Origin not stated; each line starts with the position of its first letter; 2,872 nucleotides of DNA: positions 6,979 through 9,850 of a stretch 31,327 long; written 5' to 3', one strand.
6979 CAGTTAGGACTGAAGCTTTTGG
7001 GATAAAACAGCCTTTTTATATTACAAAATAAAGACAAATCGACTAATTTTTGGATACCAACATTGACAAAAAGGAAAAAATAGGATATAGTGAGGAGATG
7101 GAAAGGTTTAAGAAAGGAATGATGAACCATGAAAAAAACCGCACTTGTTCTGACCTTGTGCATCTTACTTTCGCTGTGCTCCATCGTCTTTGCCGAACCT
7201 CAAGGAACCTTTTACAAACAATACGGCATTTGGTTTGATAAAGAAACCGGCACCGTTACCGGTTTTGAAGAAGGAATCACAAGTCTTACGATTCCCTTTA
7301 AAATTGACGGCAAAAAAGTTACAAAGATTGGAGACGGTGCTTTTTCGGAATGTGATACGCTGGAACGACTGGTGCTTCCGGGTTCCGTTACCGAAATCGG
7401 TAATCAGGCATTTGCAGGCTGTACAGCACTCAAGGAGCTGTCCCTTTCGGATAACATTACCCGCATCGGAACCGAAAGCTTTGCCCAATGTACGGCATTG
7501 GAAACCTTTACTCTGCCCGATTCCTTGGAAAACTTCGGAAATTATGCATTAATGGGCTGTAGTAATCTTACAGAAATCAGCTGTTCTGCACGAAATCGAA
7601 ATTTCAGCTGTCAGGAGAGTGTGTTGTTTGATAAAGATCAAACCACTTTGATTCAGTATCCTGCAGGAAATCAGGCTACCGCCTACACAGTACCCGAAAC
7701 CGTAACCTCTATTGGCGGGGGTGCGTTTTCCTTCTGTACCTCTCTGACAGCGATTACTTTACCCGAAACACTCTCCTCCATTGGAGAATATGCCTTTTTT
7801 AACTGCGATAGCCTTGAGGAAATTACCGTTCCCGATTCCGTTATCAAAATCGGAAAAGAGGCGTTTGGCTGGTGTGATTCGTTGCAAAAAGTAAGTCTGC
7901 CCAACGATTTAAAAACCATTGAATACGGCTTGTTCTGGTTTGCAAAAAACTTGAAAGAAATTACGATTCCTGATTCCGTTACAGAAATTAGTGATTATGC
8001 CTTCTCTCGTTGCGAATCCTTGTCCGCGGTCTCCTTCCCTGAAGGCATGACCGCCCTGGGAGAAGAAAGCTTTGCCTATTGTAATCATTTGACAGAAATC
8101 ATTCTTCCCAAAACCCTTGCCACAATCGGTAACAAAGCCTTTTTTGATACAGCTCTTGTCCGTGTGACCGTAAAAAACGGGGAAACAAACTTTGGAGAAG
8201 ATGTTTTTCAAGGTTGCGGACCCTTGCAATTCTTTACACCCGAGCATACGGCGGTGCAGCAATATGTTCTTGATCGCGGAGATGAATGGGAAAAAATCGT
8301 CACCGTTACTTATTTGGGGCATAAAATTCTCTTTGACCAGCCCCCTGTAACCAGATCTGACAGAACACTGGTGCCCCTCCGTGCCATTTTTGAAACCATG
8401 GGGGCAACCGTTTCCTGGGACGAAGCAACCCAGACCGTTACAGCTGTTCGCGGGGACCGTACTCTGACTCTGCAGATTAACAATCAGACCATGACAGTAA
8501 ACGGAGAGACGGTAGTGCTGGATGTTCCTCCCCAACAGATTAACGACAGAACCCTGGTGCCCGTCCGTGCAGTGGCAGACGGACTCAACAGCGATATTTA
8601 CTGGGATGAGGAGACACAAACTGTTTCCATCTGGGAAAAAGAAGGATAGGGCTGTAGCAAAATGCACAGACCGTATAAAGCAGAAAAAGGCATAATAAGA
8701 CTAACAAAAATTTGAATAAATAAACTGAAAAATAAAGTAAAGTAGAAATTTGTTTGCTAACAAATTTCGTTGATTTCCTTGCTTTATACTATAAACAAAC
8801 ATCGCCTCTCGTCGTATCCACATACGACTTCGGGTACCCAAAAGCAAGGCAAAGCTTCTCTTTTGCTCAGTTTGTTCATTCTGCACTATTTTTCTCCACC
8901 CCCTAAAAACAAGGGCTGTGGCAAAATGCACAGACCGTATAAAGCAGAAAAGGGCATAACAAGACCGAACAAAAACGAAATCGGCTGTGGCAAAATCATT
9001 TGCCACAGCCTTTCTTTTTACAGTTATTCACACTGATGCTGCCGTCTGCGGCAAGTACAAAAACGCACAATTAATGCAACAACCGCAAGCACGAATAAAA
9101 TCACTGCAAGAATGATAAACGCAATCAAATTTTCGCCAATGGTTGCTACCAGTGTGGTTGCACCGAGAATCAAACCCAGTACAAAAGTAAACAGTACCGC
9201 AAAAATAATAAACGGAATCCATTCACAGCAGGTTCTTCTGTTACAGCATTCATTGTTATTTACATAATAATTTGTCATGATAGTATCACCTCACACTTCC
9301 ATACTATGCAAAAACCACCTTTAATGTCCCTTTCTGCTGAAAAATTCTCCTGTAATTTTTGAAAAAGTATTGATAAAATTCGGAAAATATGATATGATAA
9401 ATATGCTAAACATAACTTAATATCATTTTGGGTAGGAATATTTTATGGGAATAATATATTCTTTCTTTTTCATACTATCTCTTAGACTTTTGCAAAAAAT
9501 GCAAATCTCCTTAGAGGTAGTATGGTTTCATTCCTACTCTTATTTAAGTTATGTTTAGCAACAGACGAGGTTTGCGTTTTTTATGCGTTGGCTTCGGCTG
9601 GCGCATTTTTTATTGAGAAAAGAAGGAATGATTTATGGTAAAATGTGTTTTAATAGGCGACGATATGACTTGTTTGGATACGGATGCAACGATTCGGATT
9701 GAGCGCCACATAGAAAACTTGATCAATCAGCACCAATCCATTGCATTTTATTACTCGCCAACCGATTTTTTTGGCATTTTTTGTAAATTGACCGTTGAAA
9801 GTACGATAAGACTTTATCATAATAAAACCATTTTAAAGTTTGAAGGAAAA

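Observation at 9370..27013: Two homologous, uncharacterised rod-shaped ncRNA genes 17 kb apart (9404-9611 and 26848-27013)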

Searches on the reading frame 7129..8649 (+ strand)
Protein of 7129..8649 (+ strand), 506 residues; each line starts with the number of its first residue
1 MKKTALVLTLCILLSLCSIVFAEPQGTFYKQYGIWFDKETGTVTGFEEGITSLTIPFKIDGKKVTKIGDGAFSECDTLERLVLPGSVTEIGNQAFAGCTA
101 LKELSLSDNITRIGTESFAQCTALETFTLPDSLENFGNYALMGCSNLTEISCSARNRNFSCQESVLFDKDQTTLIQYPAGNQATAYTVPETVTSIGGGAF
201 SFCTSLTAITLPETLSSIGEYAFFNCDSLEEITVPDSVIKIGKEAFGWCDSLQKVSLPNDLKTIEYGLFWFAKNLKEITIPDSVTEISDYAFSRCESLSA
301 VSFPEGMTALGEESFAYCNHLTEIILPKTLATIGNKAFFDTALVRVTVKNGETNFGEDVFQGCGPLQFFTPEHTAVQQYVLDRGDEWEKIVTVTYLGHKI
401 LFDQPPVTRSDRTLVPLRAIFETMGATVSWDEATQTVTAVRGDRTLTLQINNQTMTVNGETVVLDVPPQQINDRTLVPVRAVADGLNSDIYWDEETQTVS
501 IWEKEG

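Call 10: search_protein_families(library=pfam, proteins=[window:7129-8649:+], max_evalue=0.01)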
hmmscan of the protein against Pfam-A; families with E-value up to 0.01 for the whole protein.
window:7129-8649:+ (506 aa): 5 families
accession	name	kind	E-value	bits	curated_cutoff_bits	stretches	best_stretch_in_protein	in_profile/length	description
PF13306.12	LRR_5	-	3.2e-91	302.3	27.7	3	184-298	14-126/127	BspA type Leucine rich repeat region (6 copies)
PF07833.16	Cu_amine_oxidN1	-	4.8e-36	123.4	24.2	1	397-501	4-108/108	Copper amine oxidase N-terminal domain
PF13855.12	LRR_8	-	1.3e-14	54.1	27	2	87-129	13-56/61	Leucine rich repeat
PF12799.13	LRR_4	-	4.5e-05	24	27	0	77-113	2-39/44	Leucine Rich repeats (2 copies)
PF23952.1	LRR_EndoS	-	0.0018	18.9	27.9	0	63-108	46-91/116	Endo-beta-N-acetylglucosaminidase EndoS LRR domain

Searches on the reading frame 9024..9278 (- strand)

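Call 10: search_protein_families(library=pfam, proteins=[window:9024-9278:-], max_evalue=0.01)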
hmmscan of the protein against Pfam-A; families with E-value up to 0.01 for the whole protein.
window:9024-9278:- (84 aa): 2 families
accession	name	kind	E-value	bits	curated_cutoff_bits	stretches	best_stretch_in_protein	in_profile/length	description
PF05656.20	DUF805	-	0.0018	19.2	25.7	1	19-81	12-71/111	Protein of unknown function (DUF805)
PF23778.1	Phage_holin_2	-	0.0056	17.3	32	1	28-82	34-88/92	Putative phage holin family 2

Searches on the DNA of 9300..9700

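Call 5: search_rna_families(source=window, start=9300, end=9700, threshold=evalue, max_evalue=10, show_alignments=3)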
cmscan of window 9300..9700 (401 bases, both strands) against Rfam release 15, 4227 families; matches with E-value up to 10: 7.
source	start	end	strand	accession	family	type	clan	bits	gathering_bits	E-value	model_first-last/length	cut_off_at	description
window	9494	9581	-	RF03926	MIR1435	Gene; miRNA;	-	16.3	94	9.6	46-136/186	no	MIR1435 microRNA precursor family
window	9574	9656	+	RF02447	SpR19_sRNA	Gene; sRNA;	-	15.7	79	3.2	1-123/123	no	Streptococcus sRNA SpR19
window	9530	9547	+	RF03008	malK-II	Cis-reg;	-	14.5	52.9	9.2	1-50/50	no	malK-II RNA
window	9531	9556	-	RF02914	DUF805b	Cis-reg;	CL00115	14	35.6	0.3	1-35/35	no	DUF805b RNA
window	9326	9378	+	RF01370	CRISPR-DR57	Gene; CRISPR;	-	13.9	39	4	1-37/37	no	CRISPR RNA direct repeat element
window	9653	9672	+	RF01121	sR38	Gene; snRNA; snoRNA; CD-box;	-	11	50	4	1-59/59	no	Small nucleolar RNA sR38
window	9311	9375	+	RF00015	U4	Gene; snRNA; splicing;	CL00007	10.8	46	5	65-138/138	no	U4 spliceosomal RNA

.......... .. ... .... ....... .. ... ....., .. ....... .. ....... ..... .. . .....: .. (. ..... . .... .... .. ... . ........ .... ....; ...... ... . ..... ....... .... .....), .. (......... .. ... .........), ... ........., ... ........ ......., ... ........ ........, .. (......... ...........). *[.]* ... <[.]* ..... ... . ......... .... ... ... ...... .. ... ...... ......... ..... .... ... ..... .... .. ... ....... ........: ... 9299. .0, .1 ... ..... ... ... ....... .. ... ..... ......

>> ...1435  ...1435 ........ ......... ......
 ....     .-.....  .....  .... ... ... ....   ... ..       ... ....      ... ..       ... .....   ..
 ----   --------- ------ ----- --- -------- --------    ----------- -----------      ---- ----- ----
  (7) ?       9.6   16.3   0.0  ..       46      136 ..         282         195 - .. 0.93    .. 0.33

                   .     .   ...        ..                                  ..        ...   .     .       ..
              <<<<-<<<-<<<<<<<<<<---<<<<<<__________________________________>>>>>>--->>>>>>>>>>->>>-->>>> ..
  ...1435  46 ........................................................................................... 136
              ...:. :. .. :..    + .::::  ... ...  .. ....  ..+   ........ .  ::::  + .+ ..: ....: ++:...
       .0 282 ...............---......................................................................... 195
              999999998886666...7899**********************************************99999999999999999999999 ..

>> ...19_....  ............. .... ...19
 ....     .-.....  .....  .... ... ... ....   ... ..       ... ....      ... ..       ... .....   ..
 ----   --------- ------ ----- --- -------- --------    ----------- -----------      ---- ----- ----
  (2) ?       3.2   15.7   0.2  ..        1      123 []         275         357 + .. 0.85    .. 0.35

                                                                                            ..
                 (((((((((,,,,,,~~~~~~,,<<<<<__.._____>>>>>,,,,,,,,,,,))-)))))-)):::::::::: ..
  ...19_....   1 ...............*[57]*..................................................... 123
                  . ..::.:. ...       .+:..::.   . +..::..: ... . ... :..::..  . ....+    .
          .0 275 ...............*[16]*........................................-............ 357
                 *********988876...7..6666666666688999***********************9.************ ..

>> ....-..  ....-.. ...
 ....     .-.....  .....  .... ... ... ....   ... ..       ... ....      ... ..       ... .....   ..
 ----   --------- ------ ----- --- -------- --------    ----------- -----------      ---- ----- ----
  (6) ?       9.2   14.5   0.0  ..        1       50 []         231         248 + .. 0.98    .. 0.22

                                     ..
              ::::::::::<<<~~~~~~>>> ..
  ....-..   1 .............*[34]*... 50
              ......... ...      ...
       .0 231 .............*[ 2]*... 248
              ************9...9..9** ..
